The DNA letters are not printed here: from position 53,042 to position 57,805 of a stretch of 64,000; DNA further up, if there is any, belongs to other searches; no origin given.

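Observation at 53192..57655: Giant fusion of a FAD-linked oxidase with a SAM-methyltransferase-like domain plus a 600-aa unknown tail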

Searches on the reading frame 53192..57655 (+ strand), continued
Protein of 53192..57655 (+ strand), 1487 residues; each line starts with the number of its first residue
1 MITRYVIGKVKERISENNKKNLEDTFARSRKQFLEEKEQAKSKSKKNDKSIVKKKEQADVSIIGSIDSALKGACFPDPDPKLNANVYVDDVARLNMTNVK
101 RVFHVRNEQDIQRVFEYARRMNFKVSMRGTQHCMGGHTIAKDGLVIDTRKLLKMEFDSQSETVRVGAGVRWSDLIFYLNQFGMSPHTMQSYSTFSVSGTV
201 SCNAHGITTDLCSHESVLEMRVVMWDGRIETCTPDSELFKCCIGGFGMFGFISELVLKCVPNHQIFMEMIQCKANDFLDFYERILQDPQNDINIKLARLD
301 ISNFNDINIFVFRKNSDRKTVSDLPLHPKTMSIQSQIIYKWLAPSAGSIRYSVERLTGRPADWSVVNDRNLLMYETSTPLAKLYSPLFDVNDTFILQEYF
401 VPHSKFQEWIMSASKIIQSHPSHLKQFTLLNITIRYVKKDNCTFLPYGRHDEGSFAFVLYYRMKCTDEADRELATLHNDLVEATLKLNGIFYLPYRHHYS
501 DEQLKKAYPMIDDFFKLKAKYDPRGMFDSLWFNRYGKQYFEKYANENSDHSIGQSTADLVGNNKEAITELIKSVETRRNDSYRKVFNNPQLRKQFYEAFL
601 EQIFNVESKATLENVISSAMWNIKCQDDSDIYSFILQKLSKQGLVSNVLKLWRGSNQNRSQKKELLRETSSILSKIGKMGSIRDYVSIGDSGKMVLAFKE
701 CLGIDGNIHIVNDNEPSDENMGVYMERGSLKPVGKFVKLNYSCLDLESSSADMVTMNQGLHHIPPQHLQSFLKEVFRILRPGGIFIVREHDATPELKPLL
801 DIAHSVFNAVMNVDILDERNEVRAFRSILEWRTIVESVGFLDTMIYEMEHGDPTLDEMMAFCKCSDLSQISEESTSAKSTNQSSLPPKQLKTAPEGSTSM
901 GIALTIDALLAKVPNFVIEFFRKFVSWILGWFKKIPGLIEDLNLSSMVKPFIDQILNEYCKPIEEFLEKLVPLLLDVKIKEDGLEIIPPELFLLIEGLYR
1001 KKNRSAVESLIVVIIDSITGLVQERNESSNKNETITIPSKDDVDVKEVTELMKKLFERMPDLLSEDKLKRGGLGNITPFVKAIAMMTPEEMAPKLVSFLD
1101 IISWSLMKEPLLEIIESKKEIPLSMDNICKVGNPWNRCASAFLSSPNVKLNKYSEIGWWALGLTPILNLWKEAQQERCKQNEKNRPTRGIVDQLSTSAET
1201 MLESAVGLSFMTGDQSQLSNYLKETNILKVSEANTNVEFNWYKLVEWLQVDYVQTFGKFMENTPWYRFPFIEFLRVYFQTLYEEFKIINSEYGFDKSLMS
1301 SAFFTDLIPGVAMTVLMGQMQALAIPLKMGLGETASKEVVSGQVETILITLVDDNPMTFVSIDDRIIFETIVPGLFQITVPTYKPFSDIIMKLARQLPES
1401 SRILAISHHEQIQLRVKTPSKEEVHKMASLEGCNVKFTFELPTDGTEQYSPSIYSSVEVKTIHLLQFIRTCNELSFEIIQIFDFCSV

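Call 11: search_solved_structures(query=window:53192-57652:+, max_evalue=0.01, show_alignments=2)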
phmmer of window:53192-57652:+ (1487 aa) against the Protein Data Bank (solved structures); distinct sequences matched with E-value up to 0.01: 42.
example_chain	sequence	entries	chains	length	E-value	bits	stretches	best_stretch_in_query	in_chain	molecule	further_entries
6c80_A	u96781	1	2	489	1.2e-13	52.7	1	105-290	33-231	cytokinin oxidase LuCKX1.1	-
8qnr_A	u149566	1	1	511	3.7e-13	51.1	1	97-287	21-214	L-galactono-1,4-lactone dehydrogenase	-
8qmy_A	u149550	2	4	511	3.8e-13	51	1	97-287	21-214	ancestral L-galactono-1,4-lactone dehydrogenase | L-galactono-1,4-lactone dehydrogenase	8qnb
8qnc_A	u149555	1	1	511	5.2e-13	50.6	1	97-287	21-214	L-galactono-1,4-lactone dehydrogenase: A113G variant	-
2exr_A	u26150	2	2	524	6.5e-12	46.9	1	105-329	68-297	Cytokinin dehydrogenase 7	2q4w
7sml_A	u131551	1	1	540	3.4e-09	38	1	101-266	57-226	L-GALACTONO-1,4-LACTONE DEHYDROGENASE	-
4ml8_A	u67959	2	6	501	5.1e-09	37.3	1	111-282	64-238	Cytokinin oxidase 2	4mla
7a24_z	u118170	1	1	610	5.6e-09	37.2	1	106-268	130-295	GLDH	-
6yaq_A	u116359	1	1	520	9.2e-09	36.5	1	98-261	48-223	Cytokinin dehydrogenase 8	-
8cj9_A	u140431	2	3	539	1e-08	36.4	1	98-261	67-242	cytokinin dehydrogenase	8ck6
4o95_A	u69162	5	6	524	3.6e-08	34.5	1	100-285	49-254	Cytokinin dehydrogenase 4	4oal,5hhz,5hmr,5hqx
6yao_A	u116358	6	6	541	3.9e-08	34.4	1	100-285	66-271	Cytokinin dehydrogenase 4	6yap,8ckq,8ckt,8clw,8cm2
2vfr_A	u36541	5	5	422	1.7e-07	32.3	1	153-265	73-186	XYLITOL OXIDASE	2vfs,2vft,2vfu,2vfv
4aut_A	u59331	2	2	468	3.1e-07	31.5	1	121-264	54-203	DECAPRENYL-PHOSPHORYL-BETA-D-RIBOFURANOSE-2-OXIDOREDUCTASE | DprE1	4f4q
21gq_A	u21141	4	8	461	3.5e-07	31.3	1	128-264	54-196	Decaprenylphosphoryl-beta-D-ribose oxidase | Oxidoreductase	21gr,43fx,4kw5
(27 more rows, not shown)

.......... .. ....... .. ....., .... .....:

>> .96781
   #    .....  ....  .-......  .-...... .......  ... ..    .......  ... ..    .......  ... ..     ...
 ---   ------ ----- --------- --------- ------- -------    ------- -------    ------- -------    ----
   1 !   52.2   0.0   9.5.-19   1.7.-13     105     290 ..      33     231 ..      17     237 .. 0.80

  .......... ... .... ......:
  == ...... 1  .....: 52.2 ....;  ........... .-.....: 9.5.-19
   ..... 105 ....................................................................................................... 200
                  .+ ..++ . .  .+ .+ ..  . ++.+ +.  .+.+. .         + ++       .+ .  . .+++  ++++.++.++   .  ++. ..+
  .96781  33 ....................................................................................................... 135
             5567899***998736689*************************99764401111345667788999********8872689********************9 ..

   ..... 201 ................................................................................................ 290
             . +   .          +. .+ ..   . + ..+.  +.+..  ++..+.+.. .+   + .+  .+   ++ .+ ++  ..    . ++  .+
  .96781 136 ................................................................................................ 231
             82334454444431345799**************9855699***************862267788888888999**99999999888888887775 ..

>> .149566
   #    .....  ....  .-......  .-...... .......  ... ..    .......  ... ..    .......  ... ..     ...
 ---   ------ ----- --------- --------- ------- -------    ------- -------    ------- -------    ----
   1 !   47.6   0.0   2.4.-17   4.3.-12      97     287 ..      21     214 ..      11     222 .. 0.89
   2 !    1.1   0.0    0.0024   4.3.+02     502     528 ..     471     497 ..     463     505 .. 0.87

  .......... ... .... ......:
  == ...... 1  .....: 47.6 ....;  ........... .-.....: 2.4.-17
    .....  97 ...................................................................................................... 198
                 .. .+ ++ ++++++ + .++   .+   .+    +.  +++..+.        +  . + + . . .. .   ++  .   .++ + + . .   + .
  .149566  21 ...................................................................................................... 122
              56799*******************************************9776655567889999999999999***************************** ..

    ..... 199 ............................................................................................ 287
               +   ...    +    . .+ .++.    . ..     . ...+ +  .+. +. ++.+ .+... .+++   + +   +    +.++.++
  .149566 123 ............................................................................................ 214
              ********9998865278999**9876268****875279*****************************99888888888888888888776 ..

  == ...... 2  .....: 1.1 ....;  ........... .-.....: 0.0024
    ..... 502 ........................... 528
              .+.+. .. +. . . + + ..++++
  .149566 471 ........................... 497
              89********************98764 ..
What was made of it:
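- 53585..53587 (+): His132 codon: candidate covalent FAD attachment site, in the motif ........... It aligns with the His of the GHS motif of cytokinin oxidase (call 11).
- On VAO/PCMH FAD-linked oxidoreductase superfamily: 42 PDB relatives, all of this superfamily apart from one Coq5 methyltransferase match at aa 732-813 (call 11).
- On Cytokinin oxidase/dehydrogenase: The PDB alignment to CKX ends at about aa 290-329 (call 11).
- Closest known: Cytokinin oxidase/dehydrogenase. Same: His132 aligns with the His of the CKX GHS motif (call 11).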

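Call 18: find_related_loci(query=A1, collection=genome_contigs, flank=8000)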
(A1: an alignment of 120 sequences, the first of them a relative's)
Query A1 (1487 aa) in genome_contigs; peptide patterns used: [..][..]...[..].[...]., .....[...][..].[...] (x = any residue, [..] = any of these).
92 stretches matched a pattern; 56 encode a relative of the query (tblastn E <= 1e-3); 56 distinct loci.
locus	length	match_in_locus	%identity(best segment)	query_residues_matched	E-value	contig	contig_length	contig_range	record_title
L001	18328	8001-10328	30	80-880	2e-84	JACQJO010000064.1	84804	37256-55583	MAG: Elusimicrobia bacterium isolate NC_groundwater_1153_Ag_S-0.1um_52_252 S_p1_S3_coassembly_k141_1817260, whole genome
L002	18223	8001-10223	29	83-865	6e-82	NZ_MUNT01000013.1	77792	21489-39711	Rhodanobacter sp. C03 NODE_9_length_77792_cov_22.3191_ID_17, whole genome shotgun sequence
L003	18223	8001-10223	29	83-865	8e-81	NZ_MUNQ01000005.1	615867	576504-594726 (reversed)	Rhodanobacter sp. C05 NODE_1_length_615867_cov_14.1301_ID_1, whole genome shotgun sequence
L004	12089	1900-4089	28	88-863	6e-75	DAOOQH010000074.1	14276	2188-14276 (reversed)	MAG TPA_asm: Chitinophagaceae bacterium isolate AMR_MDS_2576 NODE_5204_length_14276_cov_5.569018, whole genome shotgun s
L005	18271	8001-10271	27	64-863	4e-74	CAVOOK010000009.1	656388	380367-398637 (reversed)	MAG: uncultured Gammaproteobacteria bacterium isolate MFD10113.bin.3.119 genome assembly, contig: contig_4633, whole gen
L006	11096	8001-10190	29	88-863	2e-71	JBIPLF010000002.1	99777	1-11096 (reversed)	MAG: Rickettsiales bacterium isolate ME2010-09-14_3300042543_group3_bin82 Rohwer_bin1980_scaffold_59_c1, whole genome sh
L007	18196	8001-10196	28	88-864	6e-70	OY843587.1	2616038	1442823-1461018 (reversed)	MAG: Gammaproteobacteria bacterium isolate fb9057c4-80fa-4262-a4f8-0050f6e89feb genome assembly, chromosome: 1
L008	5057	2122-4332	27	88-866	4e-69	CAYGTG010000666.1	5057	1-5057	MAG TPA_asm: uncultured Nannocystaceae bacterium isolate ERP117304_co3_187 genome assembly, contig: NODE_24306_length_50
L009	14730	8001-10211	27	88-866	2e-68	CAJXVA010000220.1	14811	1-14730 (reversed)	MAG TPA_asm: uncultured proteobacterium isolate SRR3933246_bin.3_MetaBAT_v2.12.1_MAG genome assembly, contig: NODE_821_l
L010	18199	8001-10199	27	88-863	4e-67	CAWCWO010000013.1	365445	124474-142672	MAG: uncultured proteobacterium isolate MFD03250.bin.1.164 genome assembly, contig: contig_19209, whole genome shotgun s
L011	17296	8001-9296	30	101-540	7e-53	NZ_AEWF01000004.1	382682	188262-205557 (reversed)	Candidatus Odyssella thessalonicensis L13 HMO_scaffold00007, whole genome shotgun sequence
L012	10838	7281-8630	31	88-541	6e-53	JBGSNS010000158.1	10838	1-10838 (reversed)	MAG: Bdellovibrionota bacterium isolate JTS-AC261 k141_3844157, whole genome shotgun sequence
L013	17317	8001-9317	30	88-535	1e-50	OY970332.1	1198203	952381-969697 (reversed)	MAG: uncultured bacterium isolate MFD05580.bin.2.45 genome assembly, chromosome: 1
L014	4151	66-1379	30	88-535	4e-51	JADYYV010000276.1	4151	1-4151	MAG: Alphaproteobacteria bacterium isolate SJ545 c_000001411738, whole genome shotgun sequence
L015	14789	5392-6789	28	58-531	1e-50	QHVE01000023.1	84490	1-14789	MAG: Gemmatimonadetes bacterium isolate AG11 14_0903_02_30cm_scaffold_534_curated, whole genome shotgun sequence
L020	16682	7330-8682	29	72-531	1e-45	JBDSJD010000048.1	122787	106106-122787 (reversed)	MAG: Steroidobacteraceae bacterium isolate cluster1_bin.314 k127_14344109, whole genome shotgun sequence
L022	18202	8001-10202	27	88-864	2e-71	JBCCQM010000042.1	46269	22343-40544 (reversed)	MAG: Myxococcota bacterium isolate P01_D01_bin.152 k141_2583061_length_46269_cov_18.3513, whole genome shotgun sequence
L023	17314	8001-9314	29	88-535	4e-45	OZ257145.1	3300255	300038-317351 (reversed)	MAG: Alphaproteobacteria bacterium isolate 69972d1d-dbf9-468a-a7e1-338fb8fe1a5a genome assembly, chromosome: 1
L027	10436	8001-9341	30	80-535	2e-44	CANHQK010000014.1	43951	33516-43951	MAG: Bdellovibrionales bacterium isolate RE-26jul17-3 genome assembly, contig: RE-26jul17-C873, whole genome shotgun seq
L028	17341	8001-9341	30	78-535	5e-44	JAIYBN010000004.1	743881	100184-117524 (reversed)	MAG: Proteobacteria bacterium isolate E1_MAG_00048 pond_E1_MAG_00048_000000000011, whole genome shotgun sequence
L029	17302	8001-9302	29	88-531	2e-43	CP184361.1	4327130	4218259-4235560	Pseudomonas sp. P3C3 chromosome, complete genome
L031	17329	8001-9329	30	82-535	9e-43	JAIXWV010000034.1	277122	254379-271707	MAG: Proteobacteria bacterium isolate D4_MAG_00031 pond_D4_MAG_00031_000000000042, whole genome shotgun sequence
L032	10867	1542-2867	28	84-535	6e-43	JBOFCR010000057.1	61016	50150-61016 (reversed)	MAG: Pseudomonas sp. isolate WFFMC_MAG_171 k139_5110601_flag=1_multi=7.0000_len=61016, whole genome shotgun sequence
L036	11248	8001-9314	29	84-531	6e-42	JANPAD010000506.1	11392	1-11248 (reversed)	MAG: Bdellovibrio sp. isolate VAR_79_metabat_328 VAR_79_k141_2023198, whole genome shotgun sequence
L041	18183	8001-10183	28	88-863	5e-40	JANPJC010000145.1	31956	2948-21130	MAG: Chitinophagales bacterium isolate VAR_61_metabat_465 VAR_61_k141_3573274, whole genome shotgun sequence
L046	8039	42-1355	27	86-535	4e-38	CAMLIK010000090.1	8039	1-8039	MAG: uncultured Gilliamella sp. isolate SRR17188281_bin.6_metawrap_v1.3.0_MAG genome assembly, contig: ERZ12636464_538,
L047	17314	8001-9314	25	86-535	1e-36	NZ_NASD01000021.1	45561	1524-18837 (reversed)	Gilliamella apis strain NO3 NODE_21, whole genome shotgun sequence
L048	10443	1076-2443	26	66-535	7e-36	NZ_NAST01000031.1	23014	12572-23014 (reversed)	Gilliamella sp. N-G2 NODE_31, whole genome shotgun sequence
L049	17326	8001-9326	28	84-536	5e-36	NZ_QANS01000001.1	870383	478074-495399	Stenotrophobium rhamnosiphilum strain GT1R17 scaffold7, whole genome shotgun sequence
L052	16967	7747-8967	29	125-531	2e-44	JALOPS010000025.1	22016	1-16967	MAG: Gemmatimonadaceae bacterium isolate Prado135 scaffold_3050, whole genome shotgun sequence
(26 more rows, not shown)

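Call 19: find_related_loci(query=A1, collection=viral_contigs, flank=8000)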
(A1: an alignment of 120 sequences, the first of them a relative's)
Query A1 (1487 aa) in viral_contigs; peptide patterns used: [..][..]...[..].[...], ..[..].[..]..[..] (x = any residue, [..] = any of these).
181 stretches matched a pattern; 8 encode a relative of the query (tblastn E <= 1e-3); 8 distinct loci.
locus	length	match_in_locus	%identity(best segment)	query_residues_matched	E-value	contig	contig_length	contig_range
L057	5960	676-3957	37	79-1484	3e-164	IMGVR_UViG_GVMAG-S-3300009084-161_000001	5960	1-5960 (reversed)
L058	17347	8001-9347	37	84-542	1e-87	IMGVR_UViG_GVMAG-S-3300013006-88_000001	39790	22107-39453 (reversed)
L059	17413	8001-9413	43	73-537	3e-107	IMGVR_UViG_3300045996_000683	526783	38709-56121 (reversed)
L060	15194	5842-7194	35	77-535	5e-75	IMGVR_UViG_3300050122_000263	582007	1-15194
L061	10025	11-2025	33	291-1324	2e-80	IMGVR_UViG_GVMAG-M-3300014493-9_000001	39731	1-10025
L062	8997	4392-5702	34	88-532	4e-64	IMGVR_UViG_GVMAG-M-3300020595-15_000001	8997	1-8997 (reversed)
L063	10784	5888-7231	28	90-541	3e-48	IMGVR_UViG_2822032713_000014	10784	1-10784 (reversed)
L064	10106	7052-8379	33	86-532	1e-75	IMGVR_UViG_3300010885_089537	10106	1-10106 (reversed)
